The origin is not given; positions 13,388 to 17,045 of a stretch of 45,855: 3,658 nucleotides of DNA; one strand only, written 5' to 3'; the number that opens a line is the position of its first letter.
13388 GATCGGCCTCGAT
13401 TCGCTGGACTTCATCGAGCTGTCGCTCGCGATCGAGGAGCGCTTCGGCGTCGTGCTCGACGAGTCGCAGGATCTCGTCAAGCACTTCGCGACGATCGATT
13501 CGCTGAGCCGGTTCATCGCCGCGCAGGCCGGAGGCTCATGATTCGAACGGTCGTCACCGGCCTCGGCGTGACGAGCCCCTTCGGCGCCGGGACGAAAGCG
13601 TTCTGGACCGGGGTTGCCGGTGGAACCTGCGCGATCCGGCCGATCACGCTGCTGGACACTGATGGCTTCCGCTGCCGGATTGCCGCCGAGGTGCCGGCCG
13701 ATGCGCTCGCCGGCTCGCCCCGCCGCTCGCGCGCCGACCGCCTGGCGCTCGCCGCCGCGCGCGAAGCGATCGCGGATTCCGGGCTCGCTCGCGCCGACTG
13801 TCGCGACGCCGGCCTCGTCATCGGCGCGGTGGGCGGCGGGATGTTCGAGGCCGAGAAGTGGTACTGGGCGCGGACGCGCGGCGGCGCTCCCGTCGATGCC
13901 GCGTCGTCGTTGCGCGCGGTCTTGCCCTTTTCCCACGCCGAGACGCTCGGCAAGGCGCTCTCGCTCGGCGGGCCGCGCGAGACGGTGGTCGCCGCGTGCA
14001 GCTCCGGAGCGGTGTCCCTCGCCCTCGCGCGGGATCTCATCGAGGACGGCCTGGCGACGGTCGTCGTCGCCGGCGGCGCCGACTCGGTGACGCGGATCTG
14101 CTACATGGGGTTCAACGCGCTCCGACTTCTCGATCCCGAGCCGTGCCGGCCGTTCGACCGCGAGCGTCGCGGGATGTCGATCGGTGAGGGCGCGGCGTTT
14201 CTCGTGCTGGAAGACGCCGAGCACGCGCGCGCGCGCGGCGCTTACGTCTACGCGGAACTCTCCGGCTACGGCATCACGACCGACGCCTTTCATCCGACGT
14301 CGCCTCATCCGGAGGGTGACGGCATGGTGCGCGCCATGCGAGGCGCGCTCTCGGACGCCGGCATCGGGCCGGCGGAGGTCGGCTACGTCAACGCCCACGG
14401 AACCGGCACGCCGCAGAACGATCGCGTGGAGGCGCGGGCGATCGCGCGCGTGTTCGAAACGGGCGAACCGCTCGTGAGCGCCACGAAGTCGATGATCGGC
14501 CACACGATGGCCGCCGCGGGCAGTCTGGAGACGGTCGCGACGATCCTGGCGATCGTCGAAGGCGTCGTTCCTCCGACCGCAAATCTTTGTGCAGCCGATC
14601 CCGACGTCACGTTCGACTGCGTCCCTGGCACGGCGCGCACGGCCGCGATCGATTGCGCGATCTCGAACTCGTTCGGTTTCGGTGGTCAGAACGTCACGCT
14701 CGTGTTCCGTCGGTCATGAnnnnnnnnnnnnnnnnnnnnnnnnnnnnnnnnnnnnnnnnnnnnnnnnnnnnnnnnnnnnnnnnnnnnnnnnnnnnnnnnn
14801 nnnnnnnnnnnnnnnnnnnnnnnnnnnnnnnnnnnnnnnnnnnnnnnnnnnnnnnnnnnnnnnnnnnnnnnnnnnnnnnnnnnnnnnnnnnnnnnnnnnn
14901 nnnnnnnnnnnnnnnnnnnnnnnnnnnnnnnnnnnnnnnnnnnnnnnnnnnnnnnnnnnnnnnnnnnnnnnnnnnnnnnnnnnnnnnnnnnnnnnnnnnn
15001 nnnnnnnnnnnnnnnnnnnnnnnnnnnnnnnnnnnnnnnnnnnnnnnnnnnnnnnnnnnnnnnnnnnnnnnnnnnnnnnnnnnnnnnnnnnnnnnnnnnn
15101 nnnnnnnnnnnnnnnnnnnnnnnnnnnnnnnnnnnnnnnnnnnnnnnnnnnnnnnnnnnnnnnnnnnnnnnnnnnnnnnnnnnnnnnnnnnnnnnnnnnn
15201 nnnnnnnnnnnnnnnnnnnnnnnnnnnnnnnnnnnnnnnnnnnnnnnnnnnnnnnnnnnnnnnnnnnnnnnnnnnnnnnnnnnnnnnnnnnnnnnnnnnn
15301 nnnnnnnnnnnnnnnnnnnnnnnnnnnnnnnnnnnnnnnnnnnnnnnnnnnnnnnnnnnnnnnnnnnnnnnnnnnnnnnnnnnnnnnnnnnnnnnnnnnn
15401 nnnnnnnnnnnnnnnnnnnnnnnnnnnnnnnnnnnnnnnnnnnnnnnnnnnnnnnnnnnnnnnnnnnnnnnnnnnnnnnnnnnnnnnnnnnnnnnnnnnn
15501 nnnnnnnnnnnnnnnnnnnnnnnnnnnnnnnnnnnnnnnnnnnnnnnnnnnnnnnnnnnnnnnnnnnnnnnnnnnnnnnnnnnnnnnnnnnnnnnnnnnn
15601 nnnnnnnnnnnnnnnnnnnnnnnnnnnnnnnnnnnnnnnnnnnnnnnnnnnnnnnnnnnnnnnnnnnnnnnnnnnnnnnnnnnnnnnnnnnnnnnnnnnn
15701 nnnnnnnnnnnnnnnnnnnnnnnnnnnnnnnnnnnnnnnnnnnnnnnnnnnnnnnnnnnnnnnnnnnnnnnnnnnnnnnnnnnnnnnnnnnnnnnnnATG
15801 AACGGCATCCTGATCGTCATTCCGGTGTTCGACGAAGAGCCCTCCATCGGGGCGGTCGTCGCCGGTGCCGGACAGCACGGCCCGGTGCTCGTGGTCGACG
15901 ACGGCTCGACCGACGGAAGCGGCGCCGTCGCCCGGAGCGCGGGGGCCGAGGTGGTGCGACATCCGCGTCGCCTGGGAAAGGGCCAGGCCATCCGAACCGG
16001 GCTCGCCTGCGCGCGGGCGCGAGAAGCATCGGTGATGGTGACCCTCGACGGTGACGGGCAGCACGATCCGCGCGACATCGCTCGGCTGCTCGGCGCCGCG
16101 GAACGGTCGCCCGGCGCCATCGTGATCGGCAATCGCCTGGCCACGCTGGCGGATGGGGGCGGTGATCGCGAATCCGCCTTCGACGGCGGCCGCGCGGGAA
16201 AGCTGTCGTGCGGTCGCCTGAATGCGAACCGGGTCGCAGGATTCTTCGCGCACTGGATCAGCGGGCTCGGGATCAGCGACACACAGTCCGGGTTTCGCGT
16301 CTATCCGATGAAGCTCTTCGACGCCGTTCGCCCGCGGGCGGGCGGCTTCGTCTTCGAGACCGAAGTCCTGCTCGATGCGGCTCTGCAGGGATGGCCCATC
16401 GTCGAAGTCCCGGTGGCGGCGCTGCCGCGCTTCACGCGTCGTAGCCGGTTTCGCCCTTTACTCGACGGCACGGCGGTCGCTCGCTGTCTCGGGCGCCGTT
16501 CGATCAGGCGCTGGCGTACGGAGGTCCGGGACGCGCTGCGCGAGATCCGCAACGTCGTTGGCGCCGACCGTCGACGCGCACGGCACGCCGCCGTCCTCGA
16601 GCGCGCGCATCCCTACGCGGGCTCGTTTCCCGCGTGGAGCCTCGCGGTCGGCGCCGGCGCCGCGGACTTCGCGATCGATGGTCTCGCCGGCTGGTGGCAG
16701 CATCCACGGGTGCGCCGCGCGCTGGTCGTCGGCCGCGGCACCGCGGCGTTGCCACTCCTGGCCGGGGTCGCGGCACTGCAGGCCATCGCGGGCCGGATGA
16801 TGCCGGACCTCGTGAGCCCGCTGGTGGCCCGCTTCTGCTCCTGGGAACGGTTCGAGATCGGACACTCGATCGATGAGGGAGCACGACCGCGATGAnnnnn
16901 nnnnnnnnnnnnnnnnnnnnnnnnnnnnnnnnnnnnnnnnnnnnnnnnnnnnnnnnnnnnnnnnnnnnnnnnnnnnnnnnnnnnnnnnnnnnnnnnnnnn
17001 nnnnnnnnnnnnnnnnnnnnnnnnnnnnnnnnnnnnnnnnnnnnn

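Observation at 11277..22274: Orphan type II PKS/FAS-like envelope-lipid locus: two KS plus dead-KS pairs around one ACP, operonic with GT2, flavin halogenase and MacB-type exporter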

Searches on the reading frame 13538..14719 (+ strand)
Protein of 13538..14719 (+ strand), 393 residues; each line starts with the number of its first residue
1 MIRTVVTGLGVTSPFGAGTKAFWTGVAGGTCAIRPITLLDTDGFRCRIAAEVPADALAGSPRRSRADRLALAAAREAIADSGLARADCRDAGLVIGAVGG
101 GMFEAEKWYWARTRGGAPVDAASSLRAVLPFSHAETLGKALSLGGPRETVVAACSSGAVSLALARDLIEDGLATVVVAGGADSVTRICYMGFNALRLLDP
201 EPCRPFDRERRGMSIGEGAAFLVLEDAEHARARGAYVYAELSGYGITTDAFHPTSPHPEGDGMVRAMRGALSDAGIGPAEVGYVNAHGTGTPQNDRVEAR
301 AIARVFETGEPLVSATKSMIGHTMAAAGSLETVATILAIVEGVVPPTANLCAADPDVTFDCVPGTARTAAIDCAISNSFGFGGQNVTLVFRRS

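Call 9: search_protein_families(library=pfam, proteins=[window:13538-14719:+], max_evalue=0.01)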
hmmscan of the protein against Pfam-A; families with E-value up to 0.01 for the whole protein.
window:13538-14719:+ (393 aa): 3 families
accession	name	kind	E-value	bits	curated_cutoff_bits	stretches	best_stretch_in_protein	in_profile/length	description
PF02801.28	Ketoacyl-synt_C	-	3.5e-38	130.7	20.8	1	238-350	1-118/119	Beta-ketoacyl synthase, C-terminal domain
PF00109.32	ketoacyl-synt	-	2.1e-30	106.6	20.8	1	5-230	5-252/252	Beta-ketoacyl synthase, N-terminal domain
PF00108.29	Thiolase_N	-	4.2e-05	23.5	26.4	1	146-190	77-121/260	Thiolase, N-terminal domain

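Call 10: search_protein_families(library=ncbifam, proteins=[window:13538-14719:+], max_evalue=0.01)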
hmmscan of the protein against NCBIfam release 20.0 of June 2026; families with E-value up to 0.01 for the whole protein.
window:13538-14719:+ (393 aa): 31 families (the best 25 are shown)
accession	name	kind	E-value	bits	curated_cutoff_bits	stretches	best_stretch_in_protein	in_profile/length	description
TIGR03150.1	fabF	equivalog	1.8e-106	356.2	493.75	1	3-391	2-407/407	beta-ketoacyl-ACP synthase II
NF005589.0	PRK07314.1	subfamily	7.1e-105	351.1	387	1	3-392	5-411/413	beta-ketoacyl-ACP synthase II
NF004970.0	PRK06333.1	subfamily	2.1e-87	293.7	525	1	3-392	5-421/424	beta-ketoacyl-ACP synthase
NF006618.0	PRK09185.1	subfamily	9.2e-86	288.3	407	1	5-392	6-392/394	beta-ketoacyl-ACP synthase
NF058662.1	cispenta_AmcF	equivalog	4.3e-79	266.2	325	1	4-391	2-368/369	cispentacin biosynthesis acyltransferase subunit AmcF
NF006274.0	PRK08439.1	equivalog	4e-78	263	621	1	1-392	1-405/406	beta-ketoacyl-ACP synthase II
NF005076.0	PRK06501.1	equivalog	8.9e-77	258.7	629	2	134-391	155-421/425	beta-ketoacyl-ACP synthase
NF006434.0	PRK08722.1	equivalog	1.9e-69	234.6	759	1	3-392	5-413/414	beta-ketoacyl-ACP synthase II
NF004618.0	PRK05952.1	equivalog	1.2e-67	228.5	455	1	1-392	1-382/384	beta-ketoacyl-ACP synthase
NF005916.1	PRK07910.1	equivalog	2.7e-66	224.2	560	1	5-392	15-417/418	KasA/KasB family beta-ketoacyl-ACP synthase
NF006587.0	PRK09116.1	equivalog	9.3e-65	219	470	1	3-392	3-406/408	beta-ketoacyl-ACP synthase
NF005490.0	PRK07103.1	equivalog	8.4e-63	212.8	445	1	3-392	5-412/414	polyketide beta-ketoacyl:acyl carrier protein synthase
NF005935.0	PRK07967.1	equivalog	1.9e-59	201.5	630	1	1-392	1-403/406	beta-ketoacyl-ACP synthase I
NF045894.1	PKS_plus_SDR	equivalog_domain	1.6e-32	112.1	1740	1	68-360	92-386/1515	type I polyketide synthase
NF040607.1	mycolic_Pks13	equivalog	9.7e-31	106.1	2100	1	144-391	261-524/1680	polyketide synthase Pks13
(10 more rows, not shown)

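Call 21: search_solved_structures(query=window:13538-14719:+, max_evalue=1e-20)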
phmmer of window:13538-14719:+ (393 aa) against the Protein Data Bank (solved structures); distinct sequences matched with E-value up to 1e-20: 114 (the best 60 are shown).
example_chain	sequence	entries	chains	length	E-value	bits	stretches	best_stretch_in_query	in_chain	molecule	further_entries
1j3n_A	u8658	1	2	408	7.4e-83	282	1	2-392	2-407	3-oxoacyl-(acyl-carrier protein) synthase II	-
9s5h_B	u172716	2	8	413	3.2e-81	276.6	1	3-391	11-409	3-oxoacyl-(Acyl-carrier-protein) synthase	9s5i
3o04_A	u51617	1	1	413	3.6e-80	273.2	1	3-392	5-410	beta-keto-acyl carrier protein synthase II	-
5sxo_A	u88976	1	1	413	5e-80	272.7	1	3-392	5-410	3-oxoacyl-[acyl-carrier-protein] synthase 2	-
4ls6_A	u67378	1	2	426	6e-79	269.2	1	3-392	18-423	3-oxoacyl-[acyl-carrier-protein] synthase 2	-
4ls5_A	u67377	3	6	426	8.4e-79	268.7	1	3-392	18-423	3-oxoacyl-[acyl-carrier-protein] synthase 2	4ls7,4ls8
1e5m_A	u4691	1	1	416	3.8e-78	266.5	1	3-392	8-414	BETA KETOACYL ACYL CARRIER PROTEIN SYNTHASE II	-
4jga_A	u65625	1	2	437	3.5e-73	250.2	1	3-391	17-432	3-oxoacyl-[acyl-carrier-protein] synthase 2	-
2gqd_A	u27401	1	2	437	9.7e-71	242.2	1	3-392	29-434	3-oxoacyl-[acyl-carrier-protein] synthase 2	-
8qm1_A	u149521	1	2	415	5e-70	239.8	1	3-392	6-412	3-oxoacyl-[acyl-carrier-protein] synthase 2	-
4qav_A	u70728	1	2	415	5.3e-70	239.7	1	3-392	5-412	3-oxoacyl-[acyl-carrier-protein] synthase 2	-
4b7v_A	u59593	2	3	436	6e-70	239.5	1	3-392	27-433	3-OXOACYL-[ACYL-CARRIER-PROTEIN] SYNTHASE 2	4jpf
6okg_A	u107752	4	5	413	3.3e-69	237.1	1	3-392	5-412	3-oxoacyl-[acyl-carrier-protein] synthase 2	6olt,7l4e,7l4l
1b3n_A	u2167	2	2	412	3.3e-69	237.1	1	3-392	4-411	PROTEIN (KETOACYL ACYL CARRIER PROTEIN SYNTHASE 2) | BETA-KETOACYL ACP SYNTHASE II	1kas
2gfw_A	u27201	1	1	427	3.7e-69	236.9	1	3-392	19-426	3-oxoacyl-[acyl-carrier-protein] synthase 2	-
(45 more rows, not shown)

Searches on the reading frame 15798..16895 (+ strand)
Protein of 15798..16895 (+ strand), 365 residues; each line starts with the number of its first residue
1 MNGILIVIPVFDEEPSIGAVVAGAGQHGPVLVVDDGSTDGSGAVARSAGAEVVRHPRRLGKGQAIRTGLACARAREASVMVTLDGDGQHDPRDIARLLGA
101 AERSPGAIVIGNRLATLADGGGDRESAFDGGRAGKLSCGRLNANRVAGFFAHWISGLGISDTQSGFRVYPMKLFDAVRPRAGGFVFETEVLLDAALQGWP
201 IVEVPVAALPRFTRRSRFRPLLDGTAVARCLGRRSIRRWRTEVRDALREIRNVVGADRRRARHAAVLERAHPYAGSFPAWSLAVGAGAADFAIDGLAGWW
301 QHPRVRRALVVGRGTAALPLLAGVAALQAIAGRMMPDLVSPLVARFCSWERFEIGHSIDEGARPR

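Call 9: search_protein_families(library=pfam, proteins=[window:15798-16895:+], max_evalue=0.01)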
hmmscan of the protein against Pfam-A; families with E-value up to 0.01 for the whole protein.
window:15798-16895:+ (365 aa): 1 family
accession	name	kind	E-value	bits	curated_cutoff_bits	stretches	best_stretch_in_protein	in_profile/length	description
PF00535.33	Glycos_transf_2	-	1e-20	74.8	23.3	1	6-126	2-128/168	Glycosyl transferase family 2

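Call 10: search_protein_families(library=ncbifam, proteins=[window:15798-16895:+], max_evalue=0.01)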
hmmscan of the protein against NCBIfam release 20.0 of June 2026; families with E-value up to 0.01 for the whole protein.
window:15798-16895:+ (365 aa): 9 families
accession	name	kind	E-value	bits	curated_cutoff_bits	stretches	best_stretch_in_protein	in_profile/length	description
NF058614.1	PPMAGASynPpgS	equivalog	9.9e-32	110.2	370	1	5-227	3-215/226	polyprenyl-phospho-N-acetylgalactosaminyl synthase PpgS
TIGR04182.1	glyco_TIGR04182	equivalog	6.3e-26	91.4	325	1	5-233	3-216/293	S-layer glycoprotein N-glycosyltransferase AglJ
NF041391.1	DPhHxTase_Halo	equivalog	8.7e-11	41.2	375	1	16-231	9-205/213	dolichyl-phosphate hexose transferase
NF010496.0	PRK13915.1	equivalog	4.3e-07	29.3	262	1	4-102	33-143/307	glucosyl-3-phosphoglycerate synthase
TIGR04283.1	glyco_like_mftF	equivalog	1.1e-06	28.4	182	1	6-74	3-73/221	TIGR04283 family arsenosugar biosynthesis glycosyltransferase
NF007986.1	PRK10714.1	equivalog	8.9e-06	24.9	529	1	4-104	8-118/316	undecaprenyl-phosphate 4-deoxy-4-formamido-L-arabinose transferase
TIGR03469.1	HpnB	hypoth_equivalog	8.9e-05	21.7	379.25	1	4-104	46-163/386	hopene-associated glycosyltransferase HpnB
TIGR03937.1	PgaC_IcaA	equivalog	0.0014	17.7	422.3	1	3-106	46-155/407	poly-beta-1,6-N-acetyl-D-glucosamine synthase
NF041875.1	EPS_EpsD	equivalog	0.0039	16.6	370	1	30-112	33-115/325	exopolysaccharide biosynthesis glycosyltransferase EpsD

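Call 62: search_solved_structures(query=window:15798-16895:+, max_evalue=0.001)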
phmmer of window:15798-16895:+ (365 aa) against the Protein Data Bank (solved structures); distinct sequences matched with E-value up to 0.001: 5.
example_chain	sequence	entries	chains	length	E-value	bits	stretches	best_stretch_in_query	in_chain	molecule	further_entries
9bhc_C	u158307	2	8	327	0.00012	24.6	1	4-110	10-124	Undecaprenyl-phosphate 4-deoxy-4-formamido-L-arabinose transferase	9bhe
8vxh_A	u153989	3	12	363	0.00014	24.3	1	4-110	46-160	Undecaprenyl-phosphate 4-deoxy-4-formamido-L-arabinose transferase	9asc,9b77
9hwj_A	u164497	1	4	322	0.00024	23.6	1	4-110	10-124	Undecaprenyl-phosphate 4-deoxy-4-formamido-L-arabinose transferase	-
7p5l_A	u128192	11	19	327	0.00081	21.9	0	4-138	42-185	Glucosyl-3-phosphoglycerate synthase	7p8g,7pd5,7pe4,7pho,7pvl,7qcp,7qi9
7pdo_A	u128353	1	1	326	0.00082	21.9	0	4-138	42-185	Glucosyl-3-phosphoglycerate synthase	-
